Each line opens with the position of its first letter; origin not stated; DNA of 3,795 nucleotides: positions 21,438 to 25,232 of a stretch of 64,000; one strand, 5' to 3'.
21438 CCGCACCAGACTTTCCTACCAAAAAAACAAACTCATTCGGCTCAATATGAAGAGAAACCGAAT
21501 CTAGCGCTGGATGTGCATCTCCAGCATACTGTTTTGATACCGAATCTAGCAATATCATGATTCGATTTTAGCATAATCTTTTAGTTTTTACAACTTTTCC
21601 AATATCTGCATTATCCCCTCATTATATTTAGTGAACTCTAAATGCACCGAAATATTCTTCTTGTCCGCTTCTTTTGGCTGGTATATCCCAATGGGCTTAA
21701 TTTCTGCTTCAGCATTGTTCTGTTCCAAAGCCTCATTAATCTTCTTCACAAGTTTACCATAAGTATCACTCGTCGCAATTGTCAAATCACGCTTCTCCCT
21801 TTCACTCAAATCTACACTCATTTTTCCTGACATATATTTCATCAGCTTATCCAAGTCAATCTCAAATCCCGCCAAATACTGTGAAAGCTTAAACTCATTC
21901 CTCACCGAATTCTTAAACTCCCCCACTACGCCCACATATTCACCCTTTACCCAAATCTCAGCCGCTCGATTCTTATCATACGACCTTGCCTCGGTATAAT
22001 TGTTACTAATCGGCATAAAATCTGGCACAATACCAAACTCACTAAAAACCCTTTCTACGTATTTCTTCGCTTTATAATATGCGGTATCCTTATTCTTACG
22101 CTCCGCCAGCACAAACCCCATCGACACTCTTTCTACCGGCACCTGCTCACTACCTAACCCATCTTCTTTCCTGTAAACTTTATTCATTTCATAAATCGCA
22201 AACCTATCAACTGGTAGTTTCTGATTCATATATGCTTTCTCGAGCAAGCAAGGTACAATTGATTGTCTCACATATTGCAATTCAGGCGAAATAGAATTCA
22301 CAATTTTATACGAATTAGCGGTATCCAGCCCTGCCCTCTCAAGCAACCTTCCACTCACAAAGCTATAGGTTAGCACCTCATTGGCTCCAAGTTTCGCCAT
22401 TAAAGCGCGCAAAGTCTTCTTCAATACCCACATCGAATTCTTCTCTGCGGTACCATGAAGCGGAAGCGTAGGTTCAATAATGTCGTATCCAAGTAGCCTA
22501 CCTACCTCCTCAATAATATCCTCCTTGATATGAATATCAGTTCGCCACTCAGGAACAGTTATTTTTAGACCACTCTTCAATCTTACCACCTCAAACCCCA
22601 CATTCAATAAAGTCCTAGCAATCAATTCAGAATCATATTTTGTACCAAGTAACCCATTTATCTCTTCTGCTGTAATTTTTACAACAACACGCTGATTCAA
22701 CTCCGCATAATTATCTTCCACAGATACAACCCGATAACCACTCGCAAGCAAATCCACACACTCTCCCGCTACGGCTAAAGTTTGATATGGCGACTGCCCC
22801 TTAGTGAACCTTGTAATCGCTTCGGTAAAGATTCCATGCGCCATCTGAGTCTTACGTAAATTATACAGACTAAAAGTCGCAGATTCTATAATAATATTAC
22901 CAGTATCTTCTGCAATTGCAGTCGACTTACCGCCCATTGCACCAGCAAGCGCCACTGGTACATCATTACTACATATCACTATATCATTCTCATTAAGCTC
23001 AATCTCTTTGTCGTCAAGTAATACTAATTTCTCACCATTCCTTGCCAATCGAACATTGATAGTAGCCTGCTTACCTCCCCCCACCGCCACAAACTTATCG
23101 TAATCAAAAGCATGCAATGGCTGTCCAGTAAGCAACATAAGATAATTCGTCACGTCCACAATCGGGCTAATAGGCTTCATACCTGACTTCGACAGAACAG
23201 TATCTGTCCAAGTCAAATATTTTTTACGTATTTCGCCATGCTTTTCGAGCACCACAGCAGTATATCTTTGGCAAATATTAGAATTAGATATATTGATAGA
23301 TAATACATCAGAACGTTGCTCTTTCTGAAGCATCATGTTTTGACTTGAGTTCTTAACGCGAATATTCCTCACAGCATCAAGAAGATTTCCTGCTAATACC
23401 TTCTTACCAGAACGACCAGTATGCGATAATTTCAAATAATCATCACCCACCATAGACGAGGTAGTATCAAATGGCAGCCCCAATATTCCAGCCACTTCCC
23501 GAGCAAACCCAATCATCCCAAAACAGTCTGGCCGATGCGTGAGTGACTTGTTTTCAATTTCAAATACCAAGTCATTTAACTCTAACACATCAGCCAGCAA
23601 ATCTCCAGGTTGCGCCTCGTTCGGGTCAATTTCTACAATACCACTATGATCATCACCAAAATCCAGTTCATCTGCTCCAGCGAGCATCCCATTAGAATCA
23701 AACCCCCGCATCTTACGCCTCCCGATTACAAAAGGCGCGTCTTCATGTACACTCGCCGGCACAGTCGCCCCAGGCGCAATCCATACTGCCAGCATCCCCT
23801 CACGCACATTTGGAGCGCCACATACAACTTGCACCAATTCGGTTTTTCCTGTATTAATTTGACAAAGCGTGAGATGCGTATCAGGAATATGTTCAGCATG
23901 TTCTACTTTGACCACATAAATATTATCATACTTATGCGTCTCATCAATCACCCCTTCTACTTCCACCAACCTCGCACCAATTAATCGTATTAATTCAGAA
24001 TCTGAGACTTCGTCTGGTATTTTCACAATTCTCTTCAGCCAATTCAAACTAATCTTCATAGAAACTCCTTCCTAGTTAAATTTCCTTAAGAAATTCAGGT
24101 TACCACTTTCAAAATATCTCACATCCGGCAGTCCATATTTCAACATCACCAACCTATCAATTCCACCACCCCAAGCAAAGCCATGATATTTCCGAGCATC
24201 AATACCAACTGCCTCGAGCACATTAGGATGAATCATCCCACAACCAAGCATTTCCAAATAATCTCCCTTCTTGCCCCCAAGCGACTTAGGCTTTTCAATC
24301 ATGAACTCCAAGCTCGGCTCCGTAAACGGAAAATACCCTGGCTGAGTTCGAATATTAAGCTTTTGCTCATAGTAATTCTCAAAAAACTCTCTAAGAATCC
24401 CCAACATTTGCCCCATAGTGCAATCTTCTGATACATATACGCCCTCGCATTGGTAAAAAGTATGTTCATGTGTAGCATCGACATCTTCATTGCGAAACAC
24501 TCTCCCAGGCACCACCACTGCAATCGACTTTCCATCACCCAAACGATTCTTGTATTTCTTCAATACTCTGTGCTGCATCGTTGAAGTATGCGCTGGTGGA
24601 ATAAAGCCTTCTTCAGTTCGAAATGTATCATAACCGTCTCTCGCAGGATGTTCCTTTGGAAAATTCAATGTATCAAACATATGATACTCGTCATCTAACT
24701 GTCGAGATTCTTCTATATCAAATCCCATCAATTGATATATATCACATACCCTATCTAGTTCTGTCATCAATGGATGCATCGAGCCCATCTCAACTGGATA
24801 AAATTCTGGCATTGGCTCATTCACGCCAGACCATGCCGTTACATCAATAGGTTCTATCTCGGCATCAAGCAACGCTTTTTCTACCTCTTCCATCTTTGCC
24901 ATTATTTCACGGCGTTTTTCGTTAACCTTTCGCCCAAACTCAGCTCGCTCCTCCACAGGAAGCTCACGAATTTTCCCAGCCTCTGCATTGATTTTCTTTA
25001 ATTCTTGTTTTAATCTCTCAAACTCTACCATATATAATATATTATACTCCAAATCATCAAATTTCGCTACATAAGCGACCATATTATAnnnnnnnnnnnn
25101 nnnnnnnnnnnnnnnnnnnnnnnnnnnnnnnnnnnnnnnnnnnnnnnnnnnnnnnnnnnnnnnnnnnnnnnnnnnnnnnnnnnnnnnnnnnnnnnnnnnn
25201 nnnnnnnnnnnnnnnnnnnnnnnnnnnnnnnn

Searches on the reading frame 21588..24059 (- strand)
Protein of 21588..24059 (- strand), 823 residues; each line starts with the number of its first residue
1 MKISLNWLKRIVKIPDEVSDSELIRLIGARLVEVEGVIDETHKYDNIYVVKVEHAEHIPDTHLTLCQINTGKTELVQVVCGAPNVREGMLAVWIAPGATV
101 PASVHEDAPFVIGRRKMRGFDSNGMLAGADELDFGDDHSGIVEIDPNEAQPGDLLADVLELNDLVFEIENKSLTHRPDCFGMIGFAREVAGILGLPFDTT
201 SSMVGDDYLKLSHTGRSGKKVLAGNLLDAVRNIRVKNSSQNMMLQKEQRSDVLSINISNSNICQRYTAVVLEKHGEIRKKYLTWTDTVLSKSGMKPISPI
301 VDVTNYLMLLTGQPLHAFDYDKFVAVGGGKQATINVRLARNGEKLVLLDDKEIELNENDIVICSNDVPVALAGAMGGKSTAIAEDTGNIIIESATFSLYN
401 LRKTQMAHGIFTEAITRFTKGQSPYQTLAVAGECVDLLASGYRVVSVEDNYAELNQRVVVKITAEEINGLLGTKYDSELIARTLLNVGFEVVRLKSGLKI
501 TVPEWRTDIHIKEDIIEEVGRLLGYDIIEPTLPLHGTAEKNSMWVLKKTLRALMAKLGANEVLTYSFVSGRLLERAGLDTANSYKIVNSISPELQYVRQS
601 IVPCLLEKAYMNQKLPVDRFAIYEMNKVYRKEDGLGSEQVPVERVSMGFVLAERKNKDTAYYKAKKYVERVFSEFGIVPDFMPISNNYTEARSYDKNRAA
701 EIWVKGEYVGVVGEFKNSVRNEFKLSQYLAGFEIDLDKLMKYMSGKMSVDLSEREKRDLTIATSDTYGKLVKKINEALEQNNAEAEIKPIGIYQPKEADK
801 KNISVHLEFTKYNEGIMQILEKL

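Call 59: search_protein_families(library=pfam, proteins=[window:21588-24059:-], max_evalue=0.00001)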
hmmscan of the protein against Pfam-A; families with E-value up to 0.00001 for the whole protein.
window:21588-24059:- (823 aa): 4 families
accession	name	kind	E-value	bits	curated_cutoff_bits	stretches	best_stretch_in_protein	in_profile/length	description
PF03483.22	B3_4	-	1.1e-47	162.3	29.3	1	263-439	2-170/174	B3/4 domain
PF17759.6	tRNA_synthFbeta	-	4.4e-34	118.3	22.4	1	528-736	1-214/214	Phenylalanyl tRNA synthetase beta chain CLM domain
PF03484.21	B5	-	6.5e-18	65.1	28.6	1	460-525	1-67/67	tRNA synthetase B5 domain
PF01588.26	tRNA_bind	-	1.2e-11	45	27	1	48-152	2-94/96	Putative tRNA binding domain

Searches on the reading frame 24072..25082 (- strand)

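Call 59: search_protein_families(library=pfam, proteins=[window:24072-25082:-], max_evalue=0.00001)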
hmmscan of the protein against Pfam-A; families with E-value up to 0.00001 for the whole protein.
window:24072-25082:- (336 aa): 2 families
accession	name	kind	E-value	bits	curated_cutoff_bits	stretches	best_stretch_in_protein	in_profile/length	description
PF01409.25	tRNA-synt_2d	-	4.6e-71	239.6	19.8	1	97-335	11-246/246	tRNA synthetases class II core domain (F)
PF02912.23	Phe_tRNA-synt_N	-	1.4e-06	28.6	22.3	0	32-77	21-66/69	Aminoacyl tRNA synthetase class II, N-terminal domain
